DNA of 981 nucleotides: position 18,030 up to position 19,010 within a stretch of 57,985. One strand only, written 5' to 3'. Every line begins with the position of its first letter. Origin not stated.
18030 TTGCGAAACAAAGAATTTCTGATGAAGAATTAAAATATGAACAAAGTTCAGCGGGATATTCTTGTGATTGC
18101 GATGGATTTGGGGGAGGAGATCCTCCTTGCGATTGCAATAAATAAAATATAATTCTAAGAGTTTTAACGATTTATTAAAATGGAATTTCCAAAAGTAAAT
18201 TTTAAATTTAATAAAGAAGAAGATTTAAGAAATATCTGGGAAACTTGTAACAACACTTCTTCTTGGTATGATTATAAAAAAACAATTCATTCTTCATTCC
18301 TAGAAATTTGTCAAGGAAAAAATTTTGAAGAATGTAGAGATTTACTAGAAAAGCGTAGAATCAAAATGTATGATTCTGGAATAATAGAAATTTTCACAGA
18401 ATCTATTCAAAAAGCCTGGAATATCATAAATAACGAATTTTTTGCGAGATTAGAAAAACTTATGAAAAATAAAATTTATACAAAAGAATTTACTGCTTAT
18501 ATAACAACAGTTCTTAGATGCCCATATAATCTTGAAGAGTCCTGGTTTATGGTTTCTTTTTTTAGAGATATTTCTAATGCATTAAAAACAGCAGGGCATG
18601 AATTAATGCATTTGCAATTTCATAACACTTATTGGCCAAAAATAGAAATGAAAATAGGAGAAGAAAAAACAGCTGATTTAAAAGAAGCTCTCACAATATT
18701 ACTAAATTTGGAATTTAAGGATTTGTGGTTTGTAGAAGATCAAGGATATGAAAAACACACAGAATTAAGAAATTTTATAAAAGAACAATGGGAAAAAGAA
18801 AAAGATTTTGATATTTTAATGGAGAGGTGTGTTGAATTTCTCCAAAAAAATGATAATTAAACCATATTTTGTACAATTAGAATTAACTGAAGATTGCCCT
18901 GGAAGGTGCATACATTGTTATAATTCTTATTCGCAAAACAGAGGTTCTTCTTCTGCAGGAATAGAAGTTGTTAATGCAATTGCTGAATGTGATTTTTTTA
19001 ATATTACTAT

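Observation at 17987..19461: Compact RiPP-like cluster: Cys-rich 52-aa peptide, HExxH protein and a chimeric radical-SAM/LuxR-HTH protein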

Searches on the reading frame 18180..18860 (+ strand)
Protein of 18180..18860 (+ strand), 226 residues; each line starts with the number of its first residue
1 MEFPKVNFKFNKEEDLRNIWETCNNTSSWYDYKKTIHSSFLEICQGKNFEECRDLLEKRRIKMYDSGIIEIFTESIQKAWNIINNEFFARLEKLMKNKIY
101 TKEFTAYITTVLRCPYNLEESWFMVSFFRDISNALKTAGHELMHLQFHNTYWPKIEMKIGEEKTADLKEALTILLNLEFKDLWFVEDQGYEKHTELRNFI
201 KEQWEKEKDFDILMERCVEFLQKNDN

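Call 3: search_protein_families(library=pfam, proteins=[window:18180-18860:+], max_evalue=1)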
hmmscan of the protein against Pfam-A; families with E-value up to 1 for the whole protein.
window:18180-18860:+ (226 aa): 3 families
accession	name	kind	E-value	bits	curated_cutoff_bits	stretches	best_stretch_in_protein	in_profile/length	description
PF07742.17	BTG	-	0.057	13.5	23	0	156-187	19-50/117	BTG family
PF07124.16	Phytoreo_P8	-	0.12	11.7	22.3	0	101-124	65-88/427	Phytoreovirus outer capsid protein P8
PF24722.1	DUF7674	-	0.92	10.1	27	1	71-117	59-105/111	Domain of unknown function (DUF7674)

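Call 4: search_protein_families(library=ncbifam, proteins=[window:18180-18860:+], max_evalue=1)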
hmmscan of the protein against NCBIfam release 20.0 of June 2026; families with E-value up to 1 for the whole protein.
window:18180-18860:+ (226 aa): 1 family
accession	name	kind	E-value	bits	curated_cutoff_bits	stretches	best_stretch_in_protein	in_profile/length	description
NF004283.0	PRK05692.1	subfamily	0.17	11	246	1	80-121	113-155/300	hydroxymethylglutaryl-CoA lyase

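Call 7: find_homologous_proteins(query=window:18180-18860:+, max_evalue=0.001)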
Query window:18180-18860:+ (226 aa): 233 proteins with E <= 0.001 among 307 candidates; the best 120 are listed.
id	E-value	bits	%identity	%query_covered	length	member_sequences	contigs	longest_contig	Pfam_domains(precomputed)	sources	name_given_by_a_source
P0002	6.3e-149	512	100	100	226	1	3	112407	-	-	-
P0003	1.5e-101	357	67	98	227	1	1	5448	-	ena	-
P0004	6.7e-101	355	67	98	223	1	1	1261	-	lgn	-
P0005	5.8e-100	352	68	99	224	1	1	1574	-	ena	-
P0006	2.0e-98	347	66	98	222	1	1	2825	-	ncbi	-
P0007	8.8e-98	344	67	97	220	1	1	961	-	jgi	jgi:hypothetical protein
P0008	1.1e-97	344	66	98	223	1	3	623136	-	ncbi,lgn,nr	ncbi:MAG: hypothetical protein PHQ66_02930 [Candidatus Nanoarchaeia archaeon]|nr:hypothetical protei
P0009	3.0e-97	343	64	97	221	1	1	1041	-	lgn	-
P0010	4.3e-96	339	66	98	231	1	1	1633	-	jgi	jgi:hypothetical protein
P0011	9.6e-96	338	67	97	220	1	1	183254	-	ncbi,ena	-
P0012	1.4e-95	337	65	99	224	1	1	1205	-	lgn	-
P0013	1.6e-95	337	67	98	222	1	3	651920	-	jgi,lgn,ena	-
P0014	6.0e-95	335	64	98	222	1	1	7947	-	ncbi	-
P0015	7.1e-95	335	65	97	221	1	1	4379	-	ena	-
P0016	1.8e-94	334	64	97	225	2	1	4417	-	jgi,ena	-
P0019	8.1e-94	332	68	97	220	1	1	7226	-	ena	-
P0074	6.6e-77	276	58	97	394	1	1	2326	PF03848.21,PF13649.13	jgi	-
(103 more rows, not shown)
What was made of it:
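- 18180..18860 (+): 226-aa HExxH protein: member of a conserved, unannotated DPANN family; gluzincin-like putative metallopeptidase (probable leader peptidase or leader-recognising partner). >230 homologues at 48-68% identity (call 7).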

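Call 8: find_encoding_contigs(protein=P0008, flank=4000, max_places=2)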
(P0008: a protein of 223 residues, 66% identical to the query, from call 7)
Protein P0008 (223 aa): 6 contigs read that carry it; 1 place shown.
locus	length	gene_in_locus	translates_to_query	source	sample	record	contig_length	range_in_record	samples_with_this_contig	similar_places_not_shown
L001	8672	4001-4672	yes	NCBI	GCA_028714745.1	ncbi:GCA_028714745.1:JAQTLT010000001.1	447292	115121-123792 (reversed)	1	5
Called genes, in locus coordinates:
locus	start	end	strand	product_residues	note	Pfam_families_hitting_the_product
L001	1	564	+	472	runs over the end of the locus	PF01139:RtcB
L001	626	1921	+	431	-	-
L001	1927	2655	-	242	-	PF03372:Exo_endo_phos, PF14529:Exo_endo_phos_2 (faint)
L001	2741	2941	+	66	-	-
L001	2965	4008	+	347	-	PF04055:Radical_SAM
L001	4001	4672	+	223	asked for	-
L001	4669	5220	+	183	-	PF00300:His_Phos_1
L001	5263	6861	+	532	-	-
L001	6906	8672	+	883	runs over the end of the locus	PF00801:PKD, PF18911:PKD_4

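Call 9: find_encoding_contigs(protein=P0013, flank=4000, max_places=2)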
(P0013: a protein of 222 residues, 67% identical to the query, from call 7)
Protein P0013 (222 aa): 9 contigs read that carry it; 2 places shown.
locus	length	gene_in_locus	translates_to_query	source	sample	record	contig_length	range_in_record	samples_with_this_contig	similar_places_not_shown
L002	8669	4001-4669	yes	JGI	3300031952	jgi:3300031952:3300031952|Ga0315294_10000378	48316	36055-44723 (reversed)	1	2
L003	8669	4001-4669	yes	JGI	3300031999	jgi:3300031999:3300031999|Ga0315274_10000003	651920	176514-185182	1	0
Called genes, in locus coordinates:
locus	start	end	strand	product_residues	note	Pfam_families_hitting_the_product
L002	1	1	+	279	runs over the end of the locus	PF00482:T2SSF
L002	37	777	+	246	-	-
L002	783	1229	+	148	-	-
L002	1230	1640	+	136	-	PF01951:Archease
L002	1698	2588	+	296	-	PF14528:LAGLIDADG_3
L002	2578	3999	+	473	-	PF01139:RtcB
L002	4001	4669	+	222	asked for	-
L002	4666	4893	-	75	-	-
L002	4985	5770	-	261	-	-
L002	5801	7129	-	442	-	PF04055:Radical_SAM, PF13353:Fer4_12 (weak), PF13186:SPASM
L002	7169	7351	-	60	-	-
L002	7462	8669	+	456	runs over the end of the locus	PF05345:He_PIG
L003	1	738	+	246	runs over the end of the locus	-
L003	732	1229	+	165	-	-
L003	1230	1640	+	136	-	PF01951:Archease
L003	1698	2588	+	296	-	PF14528:LAGLIDADG_3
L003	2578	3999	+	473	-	PF01139:RtcB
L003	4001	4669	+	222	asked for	-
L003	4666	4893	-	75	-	-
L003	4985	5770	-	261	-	-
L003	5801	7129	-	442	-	PF04055:Radical_SAM, PF13353:Fer4_12 (weak), PF13186:SPASM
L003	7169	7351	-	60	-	-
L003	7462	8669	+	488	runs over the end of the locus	PF05345:He_PIG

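Call 15: find_related_loci(query=A1, collection=genome_contigs, flank=8000)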
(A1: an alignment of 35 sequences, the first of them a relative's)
Query A1 (226 aa) in genome_contigs; peptide patterns used: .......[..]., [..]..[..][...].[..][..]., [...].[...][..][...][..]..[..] (x = any residue, [..] = any of these).
253 stretches matched a pattern; 95 encode a relative of the query (tblastn E <= 1e-3); the best 80 are kept; 80 distinct loci.
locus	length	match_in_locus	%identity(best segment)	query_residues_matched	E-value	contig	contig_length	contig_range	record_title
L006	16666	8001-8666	66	1-222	4e-101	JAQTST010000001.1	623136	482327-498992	MAG: Candidatus Nanoarchaeia archaeon isolate STB_23 NODE_19_length_623136_cov_7.985893_Sandtown_B, whole genome shotgun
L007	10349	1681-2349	64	4-226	7e-94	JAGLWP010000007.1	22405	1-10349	MAG: Candidatus Pacearchaeota archaeon isolate RS_12_27 ZL285.bin.27.fa_7, whole genome shotgun sequence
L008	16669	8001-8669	63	1-223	9e-94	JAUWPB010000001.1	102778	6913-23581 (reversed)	MAG: Nanoarchaeota archaeon isolate CSMAG_2465 CSMAG_2465_k141_497572_length_102778_cov_44.9906, whole genome shotgun se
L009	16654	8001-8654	60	5-222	6e-88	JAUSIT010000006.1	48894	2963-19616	MAG: Nanoarchaeota archaeon isolate E14_metabat.bin.268 E14_k141_1438117, whole genome shotgun sequence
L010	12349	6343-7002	60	5-224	4e-86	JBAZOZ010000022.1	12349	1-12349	MAG: Candidatus Pacearchaeota archaeon isolate SO_2017_SWC_18 scaffold_4421_c1_LP-4_2017, whole genome shotgun sequence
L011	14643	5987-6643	56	5-222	4e-81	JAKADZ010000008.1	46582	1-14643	MAG: Nanoarchaeota archaeon isolate WY1.bin114 NODE_1123_length_46582_cov_5.335895, whole genome shotgun sequence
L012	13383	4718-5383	51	1-221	4e-78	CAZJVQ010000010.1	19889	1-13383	MAG TPA_asm: Candidatus Woesearchaeota archaeon isolate binchicken_co136_21 genome assembly, contig: NODE_1198_length_19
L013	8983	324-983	54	4-222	4e-78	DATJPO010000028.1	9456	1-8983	MAG TPA_asm: Candidatus Omnitrophota bacterium isolate SMAG_U14915 k141_1444926, whole genome shotgun sequence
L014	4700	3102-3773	50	1-222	3e-73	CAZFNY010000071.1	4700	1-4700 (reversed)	MAG TPA_asm: Candidatus Woesearchaeota archaeon isolate binchicken_co387_150 genome assembly, contig: NODE_26659_length_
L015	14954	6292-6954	49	4-223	1e-72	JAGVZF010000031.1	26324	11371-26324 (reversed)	Candidatus Woesearchaeota archaeon isolate RIFCSPHIGHO2_01_FULL_29_27 rifcsphigho2_01_scaffold_3342, whole genome shotgu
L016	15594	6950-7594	56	5-222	3e-72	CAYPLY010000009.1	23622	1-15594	MAG TPA_asm: Candidatus Woesearchaeota archaeon isolate binchicken_co22_156 genome assembly, contig: NODE_2273_length_23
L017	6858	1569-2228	50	6-225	3e-72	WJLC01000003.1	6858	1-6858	MAG: Candidatus Pacearchaeota archaeon isolate Bin_078 k141_292124, whole genome shotgun sequence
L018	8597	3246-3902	53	1-222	8e-72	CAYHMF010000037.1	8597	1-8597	MAG TPA_asm: Candidatus Woesearchaeota archaeon isolate ERP119705_co13_638 genome assembly, contig: NODE_10291_length_85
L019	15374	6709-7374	50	4-223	1e-71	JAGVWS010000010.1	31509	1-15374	Candidatus Pacearchaeota archaeon isolate RIFCSPHIGHO2_01_FULL_37_14 rifcsphigho2_01_scaffold_2397, whole genome shotgun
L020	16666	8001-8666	49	6-225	9e-72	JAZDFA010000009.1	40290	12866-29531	MAG: archaeon isolate MEGAHIT-group-0.177 k141_4841829, whole genome shotgun sequence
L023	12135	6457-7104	51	4-222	2e-68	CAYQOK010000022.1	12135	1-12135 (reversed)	MAG TPA_asm: Candidatus Woesearchaeota archaeon isolate SRP263991_co7_934 genome assembly, contig: NODE_10223_length_121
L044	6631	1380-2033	44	6-221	2e-58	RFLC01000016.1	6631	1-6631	MAG: Candidatus Pacearchaeota archaeon isolate J144 k99_107619, whole genome shotgun sequence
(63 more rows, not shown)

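Call 19: search_protein_families(library=pfam, proteins=[L007:2342-3604:+, L017:2224-3486:+, L044:2038-3363:+, L001:2965-4008:+, L003:5801-7129:-, L003:4985-5770:-], max_evalue=0.1)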
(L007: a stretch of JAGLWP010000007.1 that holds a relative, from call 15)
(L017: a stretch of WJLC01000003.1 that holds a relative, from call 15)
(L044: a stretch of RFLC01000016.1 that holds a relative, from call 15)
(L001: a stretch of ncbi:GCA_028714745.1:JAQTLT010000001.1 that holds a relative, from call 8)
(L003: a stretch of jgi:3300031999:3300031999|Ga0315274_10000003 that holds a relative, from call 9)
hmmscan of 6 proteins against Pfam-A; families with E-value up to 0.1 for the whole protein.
L007:2342-3604:+ (420 aa): 4 families
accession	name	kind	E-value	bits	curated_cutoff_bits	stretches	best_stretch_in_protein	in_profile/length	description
PF04055.27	Radical_SAM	-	1.3e-21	77.9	29.5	1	11-164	2-165/166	Radical SAM superfamily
PF13353.11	Fer4_12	-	4.9e-08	33.8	22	1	14-95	13-100/137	4Fe-4S single cluster domain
PF13186.11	SPASM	-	2e-05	25.2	21.5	1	243-299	1-66/67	Iron-sulfur cluster-binding domain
PF20391.3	DUF6686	-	0.013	16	23.9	0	348-417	10-77/117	Family of unknown function (DUF6686)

L017:2224-3486:+ (420 aa): 3 families
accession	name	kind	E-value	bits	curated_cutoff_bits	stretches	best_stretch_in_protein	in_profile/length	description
PF04055.27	Radical_SAM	-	3e-18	67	29.5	1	11-160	2-161/166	Radical SAM superfamily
PF13353.11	Fer4_12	-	1.2e-07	32.5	22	1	14-79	13-83/137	4Fe-4S single cluster domain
PF13186.11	SPASM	-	1.4e-06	28.9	21.5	1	242-298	1-66/67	Iron-sulfur cluster-binding domain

L044:2038-3363:+ (441 aa): 3 families
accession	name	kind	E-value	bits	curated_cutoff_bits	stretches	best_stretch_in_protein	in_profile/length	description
PF04055.27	Radical_SAM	-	5.3e-17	62.9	29.5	1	10-163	2-151/166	Radical SAM superfamily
PF13353.11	Fer4_12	-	2.7e-07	31.4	22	1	13-92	13-84/137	4Fe-4S single cluster domain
PF13186.11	SPASM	-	0.0002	22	21.5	1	254-310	1-66/67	Iron-sulfur cluster-binding domain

L001:2965-4008:+ (347 aa): 3 families
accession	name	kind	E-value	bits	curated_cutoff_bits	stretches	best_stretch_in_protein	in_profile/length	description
PF04055.27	Radical_SAM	-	2.1e-20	74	29.5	1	13-170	3-166/166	Radical SAM superfamily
PF13353.11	Fer4_12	-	0.00022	22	22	1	15-77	13-74/137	4Fe-4S single cluster domain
PF13186.11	SPASM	-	0.0088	16.7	21.5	1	249-283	1-38/67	Iron-sulfur cluster-binding domain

L003:5801-7129:- (442 aa): 5 families
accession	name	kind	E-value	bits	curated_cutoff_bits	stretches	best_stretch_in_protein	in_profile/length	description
PF04055.27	Radical_SAM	-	5.7e-22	79.1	29.5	1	116-275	2-165/166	Radical SAM superfamily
PF13186.11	SPASM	-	3e-09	37.5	21.5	1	345-408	1-66/67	Iron-sulfur cluster-binding domain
PF13353.11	Fer4_12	-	3e-06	28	22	1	119-238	13-134/137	4Fe-4S single cluster domain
PF19238.5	Radical_SAM_2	-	0.002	18.2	26.7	0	205-270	68-133/151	Radical SAM-like domain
PF05402.18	PqqD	-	0.009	16.8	23.4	1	41-88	20-67/67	Coenzyme PQQ synthesis protein D (PqqD)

L003:4985-5770:- (261 aa): 0 families
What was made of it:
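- On SPASM domain (PF13186): The feature is met in relatives: L007 25.2 bits and L017 28.9 bits against a cut-off of 21.5 (call 19).
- SPASM (PF13186) is detected in L007, L017 and L044 but not in the window protein (calls 3, 19).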

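Call 23: search_protein_families(library=ncbifam, proteins=[L007:2342-3604:+, L001:2965-4008:+, L003:5801-7129:-, L007:1475-1648:+, L001:2741-2941:+, L023:5238-5417:+, L017:1282-1500:-], max_evalue=0.01)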
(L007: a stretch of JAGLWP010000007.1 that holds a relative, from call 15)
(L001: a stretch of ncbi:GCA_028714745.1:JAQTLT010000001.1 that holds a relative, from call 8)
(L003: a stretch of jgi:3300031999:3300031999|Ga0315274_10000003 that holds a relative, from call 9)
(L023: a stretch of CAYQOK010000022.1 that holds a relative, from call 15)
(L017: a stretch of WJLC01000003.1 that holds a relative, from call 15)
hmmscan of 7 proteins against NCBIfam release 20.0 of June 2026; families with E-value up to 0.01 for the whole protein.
L007:2342-3604:+ (420 aa): 69 families (the best 25 are shown)
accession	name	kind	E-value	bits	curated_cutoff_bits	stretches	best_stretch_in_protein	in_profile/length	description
TIGR04055.1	rSAM_NirJ2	equivalog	6.2e-25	88.4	500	1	10-313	4-307/326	putative heme d1 biosynthesis radical SAM protein NirJ2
TIGR04303.1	GeoRSP_rSAM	equivalog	6.8e-25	88.3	400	1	5-326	4-323/325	GeoRSP system radical SAM/SPASM protein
TIGR04545.1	rSAM_ahbD_hemeb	equivalog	5.4e-23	82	500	1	9-326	3-334/339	heme b synthase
TIGR04250.1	SCM_rSAM_ScmE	equivalog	9.5e-23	80.7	400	1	8-322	5-340/358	SynChlorMet cassette radical SAM/SPASM protein ScmE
TIGR04340.1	rSAM_ACGX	hypoth_equivalog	4.8e-22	78.6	400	1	9-329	6-339/341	radical SAM/SPASM domain protein, ACGX system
TIGR03962.1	mycofact_rSAM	equivalog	1.1e-21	77.4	265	1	5-325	11-329/339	mycofactocin radical SAM maturase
TIGR04546.1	rSAM_ahbC_deAc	equivalog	1.6e-21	76.6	650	2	9-159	42-194/390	12,18-didecarboxysiroheme deacetylase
TIGR04053.2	TIGR04053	equivalog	1.1e-20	74.2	395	1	4-215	6-221/366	TIGR04053 family radical SAM/SPASM domain-containing protein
TIGR03977.1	rSAM_pair_HxsC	equivalog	1.3e-20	73.5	267.9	1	12-215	31-243/292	His-Xaa-Ser system radical SAM maturase HxsC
TIGR04054.1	rSAM_NirJ1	equivalog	2e-20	72.8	650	2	9-165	39-197/387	putative heme d1 biosynthesis radical SAM protein NirJ1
NF012164.0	AlbA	equivalog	3.1e-20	72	850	1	5-282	112-379/442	subtilosin maturase AlbA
TIGR04051.1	rSAM_NirJ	equivalog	1.7e-19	70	515.45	1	12-175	8-172/354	heme d1 biosynthesis radical SAM protein NirJ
NF050035.1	rSAM_WgK_link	exception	3.8e-19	68.9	650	1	4-205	7-210/367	radical SAM/SPASM peptide maturase WgkB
NF045574.1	sacti_mat_StsB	exception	2.2e-18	66.4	625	1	10-319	100-405/466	StsB family radical SAM/SPASM domain sactipeptide maturase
TIGR04083.1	rSAM_pep_methan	hypoth_equivalog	4e-18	65.5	300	1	13-327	7-329/376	TIGR04083 family peptide-modifying radical SAM enzyme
NF047865.1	rSAM_PapB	equivalog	4.6e-18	65.5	340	1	11-321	8-328/330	PapB family radical SAM/SPASM ranthipeptide maturase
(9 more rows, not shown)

L001:2965-4008:+ (347 aa): 50 families (the best 25 are shown)
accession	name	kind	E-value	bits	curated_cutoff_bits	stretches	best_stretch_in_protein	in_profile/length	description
TIGR02668.1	moaA_archaeal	equivalog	6.9e-25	87.6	325.25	1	11-173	14-176/303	GTP 3',8-cyclase MoaA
TIGR02666.1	moaA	equivalog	4.7e-23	81.7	284.05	1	11-213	14-224/336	GTP 3',8-cyclase MoaA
TIGR04054.1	rSAM_NirJ1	equivalog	1.9e-22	79.4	650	1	13-172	42-199/387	putative heme d1 biosynthesis radical SAM protein NirJ1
TIGR04347.1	pseudo_SAM_Halo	equivalog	1.1e-21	77.6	525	1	12-216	43-246/390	TIGR04347 family pseudo-SAM/SPASM protein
TIGR03977.1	rSAM_pair_HxsC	equivalog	2.1e-21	76.1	267.9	1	10-240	28-263/292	His-Xaa-Ser system radical SAM maturase HxsC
NF001199.0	PRK00164.2-1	equivalog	2.5e-21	76.1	231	1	11-177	16-182/308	GTP 3',8-cyclase MoaA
TIGR04055.1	rSAM_NirJ2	equivalog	4.5e-21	75.7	500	1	13-279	6-264/326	putative heme d1 biosynthesis radical SAM protein NirJ2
TIGR04053.2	TIGR04053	equivalog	1e-20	74.3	395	1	12-223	13-225/366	TIGR04053 family radical SAM/SPASM domain-containing protein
TIGR04545.1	rSAM_ahbD_hemeb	equivalog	1.3e-20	74.1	500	1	12-222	5-215/339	heme b synthase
TIGR04303.1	GeoRSP_rSAM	equivalog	2.3e-19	70.1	400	1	11-330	9-306/325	GeoRSP system radical SAM/SPASM protein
TIGR04546.1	rSAM_ahbC_deAc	equivalog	4.7e-19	68.4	650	1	12-214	44-245/390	12,18-didecarboxysiroheme deacetylase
NF050035.1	rSAM_WgK_link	exception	6.5e-19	68.2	650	1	11-243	13-248/367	radical SAM/SPASM peptide maturase WgkB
TIGR04051.1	rSAM_NirJ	equivalog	1.2e-17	63.9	515.45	1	12-175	7-169/354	heme d1 biosynthesis radical SAM protein NirJ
NF038283.1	viperin_w_prok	equivalog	3.1e-17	62.7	180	1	13-168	8-176/281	viperin family antiviral radical SAM protein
TIGR04251.1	SCM_rSAM_ScmF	equivalog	2.1e-15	57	400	1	8-169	5-168/353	SynChlorMet cassette radical SAM/SPASM protein ScmF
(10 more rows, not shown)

L003:5801-7129:- (442 aa): 73 families (the best 25 are shown)
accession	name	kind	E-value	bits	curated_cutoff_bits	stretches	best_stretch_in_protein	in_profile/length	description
TIGR04303.1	GeoRSP_rSAM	equivalog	9.2e-37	127.3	400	1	119-435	13-323/325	GeoRSP system radical SAM/SPASM protein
NF045574.1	sacti_mat_StsB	exception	8e-36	123.9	625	1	30-427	21-404/466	StsB family radical SAM/SPASM domain sactipeptide maturase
TIGR04545.1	rSAM_ahbD_hemeb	equivalog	1e-31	110.6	500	2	115-305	4-186/339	heme b synthase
TIGR03962.1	mycofact_rSAM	equivalog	1.6e-31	109.7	265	1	116-434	17-329/339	mycofactocin radical SAM maturase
TIGR04133.1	rSAM_w_lipo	hypoth_equivalog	5.2e-30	104.6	425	1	106-417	19-330/350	TIGR04133 family radical SAM/SPASM protein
NF050035.1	rSAM_WgK_link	exception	6.7e-30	104.3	650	2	117-253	15-148/367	radical SAM/SPASM peptide maturase WgkB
TIGR04251.1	SCM_rSAM_ScmF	equivalog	1.2e-28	100.5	400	2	108-272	1-165/353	SynChlorMet cassette radical SAM/SPASM protein ScmF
TIGR04055.1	rSAM_NirJ2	equivalog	1.6e-27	96.9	500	1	117-437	6-322/326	putative heme d1 biosynthesis radical SAM protein NirJ2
TIGR02109.1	PQQ_syn_pqqE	equivalog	1.7e-27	96.3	381.35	1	113-437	9-330/358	pyrroloquinoline quinone biosynthesis protein PqqE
TIGR02668.1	moaA_archaeal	equivalog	3.6e-27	95.1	325.25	1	108-317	7-210/303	GTP 3',8-cyclase MoaA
TIGR04053.2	TIGR04053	equivalog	1e-25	90.8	395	2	113-310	10-202/366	TIGR04053 family radical SAM/SPASM domain-containing protein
TIGR02666.1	moaA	equivalog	5.5e-25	88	284.05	1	118-324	17-223/336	GTP 3',8-cyclase MoaA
NF001199.0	PRK00164.2-1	equivalog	5.4e-24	84.9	231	1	109-319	10-215/308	GTP 3',8-cyclase MoaA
TIGR04054.1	rSAM_NirJ1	equivalog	2e-23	82.6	650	2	114-320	39-232/387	putative heme d1 biosynthesis radical SAM protein NirJ1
TIGR04546.1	rSAM_ahbC_deAc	equivalog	1.7e-22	79.7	650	2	115-319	43-234/390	12,18-didecarboxysiroheme deacetylase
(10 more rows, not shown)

L007:1475-1648:+ (57 aa): 0 families

L001:2741-2941:+ (66 aa): 0 families

L023:5238-5417:+ (59 aa): 0 families

L017:1282-1500:- (72 aa): 0 families
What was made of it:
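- Closest known: Sactipeptide maturases. Same: Weak model hits: AlbA E=3e-20 and StsB E=2e-18 for L007 (call 23).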
